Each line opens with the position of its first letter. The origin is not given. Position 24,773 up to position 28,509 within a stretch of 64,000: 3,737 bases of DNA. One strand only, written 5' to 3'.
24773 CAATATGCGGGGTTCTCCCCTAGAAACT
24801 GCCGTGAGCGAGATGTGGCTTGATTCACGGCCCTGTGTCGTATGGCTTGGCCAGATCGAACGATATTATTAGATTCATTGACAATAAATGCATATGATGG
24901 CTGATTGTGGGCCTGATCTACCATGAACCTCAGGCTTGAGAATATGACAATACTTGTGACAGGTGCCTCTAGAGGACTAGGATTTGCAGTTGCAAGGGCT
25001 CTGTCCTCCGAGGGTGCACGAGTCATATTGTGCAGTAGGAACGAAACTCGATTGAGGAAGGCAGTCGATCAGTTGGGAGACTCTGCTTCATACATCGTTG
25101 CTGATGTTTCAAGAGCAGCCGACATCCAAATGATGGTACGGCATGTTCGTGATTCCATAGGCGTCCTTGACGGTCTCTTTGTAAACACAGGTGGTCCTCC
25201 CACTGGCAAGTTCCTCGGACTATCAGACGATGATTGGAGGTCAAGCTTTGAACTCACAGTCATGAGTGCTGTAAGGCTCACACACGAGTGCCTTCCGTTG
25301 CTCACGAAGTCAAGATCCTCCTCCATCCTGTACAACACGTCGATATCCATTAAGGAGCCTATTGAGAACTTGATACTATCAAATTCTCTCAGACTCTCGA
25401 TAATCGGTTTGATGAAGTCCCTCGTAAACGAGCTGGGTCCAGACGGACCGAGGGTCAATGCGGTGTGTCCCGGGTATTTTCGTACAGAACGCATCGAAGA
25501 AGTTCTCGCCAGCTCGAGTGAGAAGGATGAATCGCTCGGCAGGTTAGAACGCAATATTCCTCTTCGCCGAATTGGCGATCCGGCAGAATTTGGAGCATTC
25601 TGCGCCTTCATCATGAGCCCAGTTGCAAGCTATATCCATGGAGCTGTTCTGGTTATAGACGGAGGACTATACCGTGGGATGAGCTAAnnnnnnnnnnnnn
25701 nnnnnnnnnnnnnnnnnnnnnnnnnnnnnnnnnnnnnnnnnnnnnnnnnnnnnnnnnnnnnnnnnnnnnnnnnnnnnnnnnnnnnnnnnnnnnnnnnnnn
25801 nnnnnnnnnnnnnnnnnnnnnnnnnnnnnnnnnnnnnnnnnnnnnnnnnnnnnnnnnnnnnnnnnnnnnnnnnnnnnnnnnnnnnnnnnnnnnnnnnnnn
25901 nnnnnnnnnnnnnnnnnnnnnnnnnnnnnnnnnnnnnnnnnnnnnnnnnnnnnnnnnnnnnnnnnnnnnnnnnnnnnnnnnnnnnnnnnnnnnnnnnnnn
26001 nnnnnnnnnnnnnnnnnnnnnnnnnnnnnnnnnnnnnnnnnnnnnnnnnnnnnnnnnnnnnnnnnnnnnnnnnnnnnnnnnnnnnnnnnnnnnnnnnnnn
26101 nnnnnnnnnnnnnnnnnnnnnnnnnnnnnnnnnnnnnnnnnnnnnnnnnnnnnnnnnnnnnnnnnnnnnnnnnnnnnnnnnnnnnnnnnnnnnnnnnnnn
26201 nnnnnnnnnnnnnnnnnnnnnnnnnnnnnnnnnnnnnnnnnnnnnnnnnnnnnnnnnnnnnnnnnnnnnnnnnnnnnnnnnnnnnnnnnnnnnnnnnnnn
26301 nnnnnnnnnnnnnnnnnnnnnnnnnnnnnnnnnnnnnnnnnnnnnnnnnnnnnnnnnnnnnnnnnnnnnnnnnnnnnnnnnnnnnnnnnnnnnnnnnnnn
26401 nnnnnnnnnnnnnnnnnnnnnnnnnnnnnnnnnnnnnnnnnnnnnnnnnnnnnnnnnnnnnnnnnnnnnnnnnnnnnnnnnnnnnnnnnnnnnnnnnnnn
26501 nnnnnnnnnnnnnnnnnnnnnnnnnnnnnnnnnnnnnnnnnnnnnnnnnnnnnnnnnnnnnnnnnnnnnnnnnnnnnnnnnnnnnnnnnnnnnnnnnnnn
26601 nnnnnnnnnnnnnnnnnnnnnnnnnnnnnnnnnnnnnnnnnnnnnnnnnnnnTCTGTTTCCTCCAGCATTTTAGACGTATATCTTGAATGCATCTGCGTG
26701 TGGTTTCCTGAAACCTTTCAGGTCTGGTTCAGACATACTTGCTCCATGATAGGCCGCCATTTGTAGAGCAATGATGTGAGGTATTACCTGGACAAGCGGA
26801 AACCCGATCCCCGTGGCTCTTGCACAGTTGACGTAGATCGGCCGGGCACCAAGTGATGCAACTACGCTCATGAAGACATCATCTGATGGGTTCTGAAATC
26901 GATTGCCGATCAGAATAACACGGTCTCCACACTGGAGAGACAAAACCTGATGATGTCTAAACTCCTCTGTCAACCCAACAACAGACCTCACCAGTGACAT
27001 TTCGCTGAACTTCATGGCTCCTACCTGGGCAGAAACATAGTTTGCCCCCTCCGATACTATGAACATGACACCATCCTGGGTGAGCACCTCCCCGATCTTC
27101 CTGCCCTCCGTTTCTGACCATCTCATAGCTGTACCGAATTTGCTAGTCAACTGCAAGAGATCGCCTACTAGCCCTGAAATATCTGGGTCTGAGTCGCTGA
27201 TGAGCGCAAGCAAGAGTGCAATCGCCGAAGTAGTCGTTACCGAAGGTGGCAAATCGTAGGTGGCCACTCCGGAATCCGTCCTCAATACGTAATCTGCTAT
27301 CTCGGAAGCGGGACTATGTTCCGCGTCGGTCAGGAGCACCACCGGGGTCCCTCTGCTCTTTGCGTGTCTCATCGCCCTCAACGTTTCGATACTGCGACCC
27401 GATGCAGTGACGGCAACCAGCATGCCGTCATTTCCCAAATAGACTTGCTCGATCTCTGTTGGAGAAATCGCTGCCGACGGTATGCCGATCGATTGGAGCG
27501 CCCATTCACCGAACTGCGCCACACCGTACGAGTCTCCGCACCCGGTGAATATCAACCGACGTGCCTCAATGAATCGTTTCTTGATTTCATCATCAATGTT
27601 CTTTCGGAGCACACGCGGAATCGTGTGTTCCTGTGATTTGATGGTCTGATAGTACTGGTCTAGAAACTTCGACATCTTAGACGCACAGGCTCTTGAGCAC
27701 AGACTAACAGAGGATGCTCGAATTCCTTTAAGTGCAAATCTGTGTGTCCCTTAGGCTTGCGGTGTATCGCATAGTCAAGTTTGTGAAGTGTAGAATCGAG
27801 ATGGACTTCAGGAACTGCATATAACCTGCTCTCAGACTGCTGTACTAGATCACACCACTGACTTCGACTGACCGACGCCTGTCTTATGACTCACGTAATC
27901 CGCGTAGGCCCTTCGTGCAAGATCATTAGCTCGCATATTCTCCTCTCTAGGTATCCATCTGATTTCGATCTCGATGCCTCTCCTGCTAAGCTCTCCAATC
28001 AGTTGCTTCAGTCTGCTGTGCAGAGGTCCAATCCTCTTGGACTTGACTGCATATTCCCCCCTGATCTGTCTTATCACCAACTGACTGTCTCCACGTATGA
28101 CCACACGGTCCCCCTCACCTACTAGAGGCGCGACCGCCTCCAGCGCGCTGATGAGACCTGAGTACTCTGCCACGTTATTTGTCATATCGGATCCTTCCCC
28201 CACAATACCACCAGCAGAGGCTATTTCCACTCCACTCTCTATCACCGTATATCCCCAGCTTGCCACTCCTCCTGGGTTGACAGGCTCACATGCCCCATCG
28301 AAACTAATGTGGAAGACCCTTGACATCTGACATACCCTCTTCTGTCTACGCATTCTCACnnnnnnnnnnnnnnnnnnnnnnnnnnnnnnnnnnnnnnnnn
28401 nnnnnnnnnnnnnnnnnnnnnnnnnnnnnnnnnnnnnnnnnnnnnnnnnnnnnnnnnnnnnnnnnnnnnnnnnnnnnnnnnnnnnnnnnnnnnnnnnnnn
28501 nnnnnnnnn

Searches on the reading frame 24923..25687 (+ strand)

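Call 19: search_protein_families(library=pfam, proteins=[window:24923-25687:+], max_evalue=0.00001)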
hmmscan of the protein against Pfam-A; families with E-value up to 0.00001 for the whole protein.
window:24923-25687:+ (254 aa): 4 families
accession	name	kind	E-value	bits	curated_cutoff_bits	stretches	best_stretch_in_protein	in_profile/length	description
PF13561.12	adh_short_C2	-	3.5e-48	164.7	27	1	14-249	1-235/236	Enoyl-(Acyl carrier protein) reductase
PF00106.31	adh_short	-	2.2e-38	132.1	26.6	1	9-193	2-189/195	short chain dehydrogenase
PF08659.16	KR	-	2.8e-10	40.9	22.6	1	9-121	2-121/180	KR domain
PF23441.1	SDR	-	1.6e-09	38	27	1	4-219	4-227/258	SDR-like rossmann domain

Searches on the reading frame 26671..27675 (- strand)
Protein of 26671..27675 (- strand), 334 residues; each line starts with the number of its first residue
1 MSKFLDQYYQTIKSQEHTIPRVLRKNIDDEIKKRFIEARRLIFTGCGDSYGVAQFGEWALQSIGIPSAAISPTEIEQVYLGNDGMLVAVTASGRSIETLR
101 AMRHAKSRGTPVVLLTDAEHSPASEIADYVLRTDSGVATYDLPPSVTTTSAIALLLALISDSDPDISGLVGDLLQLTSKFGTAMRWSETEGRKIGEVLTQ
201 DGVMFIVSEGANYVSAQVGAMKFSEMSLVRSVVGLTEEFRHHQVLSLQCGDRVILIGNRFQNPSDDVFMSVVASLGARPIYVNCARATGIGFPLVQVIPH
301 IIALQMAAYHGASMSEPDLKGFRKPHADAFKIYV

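Call 19: search_protein_families(library=pfam, proteins=[window:26671-27675:-], max_evalue=0.00001)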
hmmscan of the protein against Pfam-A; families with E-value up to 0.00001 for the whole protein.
window:26671-27675:- (334 aa): 1 family
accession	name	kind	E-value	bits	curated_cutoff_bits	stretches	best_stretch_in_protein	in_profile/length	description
PF01380.27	SIS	-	7.8e-26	90.9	25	1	35-158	2-128/131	SIS domain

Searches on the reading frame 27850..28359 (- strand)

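Call 19: search_protein_families(library=pfam, proteins=[window:27850-28359:-], max_evalue=0.00001)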
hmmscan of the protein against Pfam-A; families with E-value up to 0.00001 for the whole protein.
window:27850-28359:- (169 aa): 2 families
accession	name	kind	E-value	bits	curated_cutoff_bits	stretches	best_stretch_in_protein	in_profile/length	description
PF13456.12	RVT_3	-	5.8e-11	42.8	21.6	1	56-151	35-123/123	Reverse transcriptase-like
PF00075.30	RNase_H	-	1.6e-06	28.8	25.8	1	20-150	8-138/141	RNase H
